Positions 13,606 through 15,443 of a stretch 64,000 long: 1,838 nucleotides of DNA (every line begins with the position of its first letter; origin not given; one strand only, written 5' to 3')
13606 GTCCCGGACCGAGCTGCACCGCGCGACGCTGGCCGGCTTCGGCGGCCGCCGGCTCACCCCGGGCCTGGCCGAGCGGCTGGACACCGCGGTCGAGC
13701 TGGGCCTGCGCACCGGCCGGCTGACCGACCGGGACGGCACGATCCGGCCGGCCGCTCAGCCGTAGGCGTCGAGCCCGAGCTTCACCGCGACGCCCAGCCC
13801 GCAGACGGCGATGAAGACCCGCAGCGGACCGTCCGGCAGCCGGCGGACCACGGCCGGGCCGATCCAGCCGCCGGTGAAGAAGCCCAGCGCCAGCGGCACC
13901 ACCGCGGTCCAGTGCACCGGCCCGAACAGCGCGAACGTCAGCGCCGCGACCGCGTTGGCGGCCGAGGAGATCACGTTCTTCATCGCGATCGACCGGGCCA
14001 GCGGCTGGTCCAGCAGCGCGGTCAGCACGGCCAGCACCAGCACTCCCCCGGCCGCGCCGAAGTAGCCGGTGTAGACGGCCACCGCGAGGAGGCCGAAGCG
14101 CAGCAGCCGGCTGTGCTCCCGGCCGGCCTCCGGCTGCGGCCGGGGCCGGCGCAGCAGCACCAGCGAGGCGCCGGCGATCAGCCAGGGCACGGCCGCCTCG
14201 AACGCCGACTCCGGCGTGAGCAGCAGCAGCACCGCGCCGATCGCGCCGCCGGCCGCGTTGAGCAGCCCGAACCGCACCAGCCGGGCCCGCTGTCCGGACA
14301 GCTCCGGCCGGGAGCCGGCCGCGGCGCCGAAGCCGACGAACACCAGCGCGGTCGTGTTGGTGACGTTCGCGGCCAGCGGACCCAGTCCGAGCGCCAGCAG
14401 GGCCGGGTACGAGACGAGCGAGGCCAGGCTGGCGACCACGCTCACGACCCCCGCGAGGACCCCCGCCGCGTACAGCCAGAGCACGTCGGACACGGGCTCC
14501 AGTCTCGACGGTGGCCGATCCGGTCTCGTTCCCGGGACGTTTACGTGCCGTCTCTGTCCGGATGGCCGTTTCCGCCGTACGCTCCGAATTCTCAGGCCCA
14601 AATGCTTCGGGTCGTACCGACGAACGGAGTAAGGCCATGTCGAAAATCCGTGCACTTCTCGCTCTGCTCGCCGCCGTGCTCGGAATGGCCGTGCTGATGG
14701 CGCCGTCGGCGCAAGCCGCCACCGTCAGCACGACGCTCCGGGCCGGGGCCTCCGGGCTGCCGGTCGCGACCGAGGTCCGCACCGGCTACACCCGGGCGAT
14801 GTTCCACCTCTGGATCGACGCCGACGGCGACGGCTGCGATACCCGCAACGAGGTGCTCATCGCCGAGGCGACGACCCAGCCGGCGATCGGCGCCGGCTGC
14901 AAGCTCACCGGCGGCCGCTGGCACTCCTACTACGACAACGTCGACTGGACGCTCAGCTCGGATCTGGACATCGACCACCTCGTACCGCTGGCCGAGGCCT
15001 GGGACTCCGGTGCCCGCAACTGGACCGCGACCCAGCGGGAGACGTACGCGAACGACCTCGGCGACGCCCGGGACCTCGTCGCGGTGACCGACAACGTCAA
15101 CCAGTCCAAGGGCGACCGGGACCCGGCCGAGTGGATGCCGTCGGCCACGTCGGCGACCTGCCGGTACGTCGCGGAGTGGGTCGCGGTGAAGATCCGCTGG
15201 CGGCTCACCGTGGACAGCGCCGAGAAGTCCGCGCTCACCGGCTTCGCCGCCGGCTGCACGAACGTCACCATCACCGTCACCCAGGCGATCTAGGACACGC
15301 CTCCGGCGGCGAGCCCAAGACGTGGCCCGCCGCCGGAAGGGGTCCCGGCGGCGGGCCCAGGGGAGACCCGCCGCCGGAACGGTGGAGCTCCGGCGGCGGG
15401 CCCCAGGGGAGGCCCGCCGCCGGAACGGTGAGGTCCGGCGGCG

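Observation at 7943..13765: Single-gene 1,940-aa transglutaminase-like / DUF4011 / SF1 helicase / REase-like / DUF3320 protein: candidate stand-alone nucleic-acid surveillance or defence module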

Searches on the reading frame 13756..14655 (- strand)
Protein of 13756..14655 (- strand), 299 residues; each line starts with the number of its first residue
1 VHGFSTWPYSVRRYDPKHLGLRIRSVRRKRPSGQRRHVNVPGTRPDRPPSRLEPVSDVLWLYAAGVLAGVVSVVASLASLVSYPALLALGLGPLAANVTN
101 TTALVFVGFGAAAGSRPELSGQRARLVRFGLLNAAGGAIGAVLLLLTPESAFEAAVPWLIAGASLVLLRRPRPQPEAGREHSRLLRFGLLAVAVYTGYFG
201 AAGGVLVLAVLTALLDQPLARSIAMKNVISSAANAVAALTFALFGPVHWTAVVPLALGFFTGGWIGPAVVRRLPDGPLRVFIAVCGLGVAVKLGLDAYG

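Call 16: search_protein_families(library=pfam, proteins=[window:13756-14655:-], max_evalue=0.001)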
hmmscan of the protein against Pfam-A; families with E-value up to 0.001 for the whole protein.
window:13756-14655:- (299 aa): 1 family
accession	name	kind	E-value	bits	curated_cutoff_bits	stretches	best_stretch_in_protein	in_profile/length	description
PF01925.25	TauE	-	1.9e-35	123.1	32.6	1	62-293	2-237/237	Sulfite exporter TauE/SafE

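Call 78: search_protein_families(library=padloc, proteins=[window:13756-14655:-], max_evalue=0.00001)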
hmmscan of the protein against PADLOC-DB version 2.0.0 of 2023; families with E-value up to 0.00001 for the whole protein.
window:13756-14655:- (299 aa): 0 families

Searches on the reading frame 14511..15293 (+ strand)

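Call 76: search_protein_families(library=pfam, proteins=[window:14511-15293:+], max_evalue=1)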
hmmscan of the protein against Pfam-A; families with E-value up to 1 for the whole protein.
window:14511-15293:+ (260 aa): 2 families
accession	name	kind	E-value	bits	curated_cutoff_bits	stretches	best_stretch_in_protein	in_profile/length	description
PF07510.16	GmrSD_C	-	1.5e-11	44.8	23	1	132-243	27-136/138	GmrSD restriction endonucleases, C-terminal domain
PF13395.12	HNH_4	-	0.00074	19.9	22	1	149-177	15-43/54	HNH endonuclease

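Call 78: search_protein_families(library=padloc, proteins=[window:14511-15293:+], max_evalue=0.00001)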
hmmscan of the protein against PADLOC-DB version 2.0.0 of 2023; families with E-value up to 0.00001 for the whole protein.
window:14511-15293:+ (260 aa): 0 families
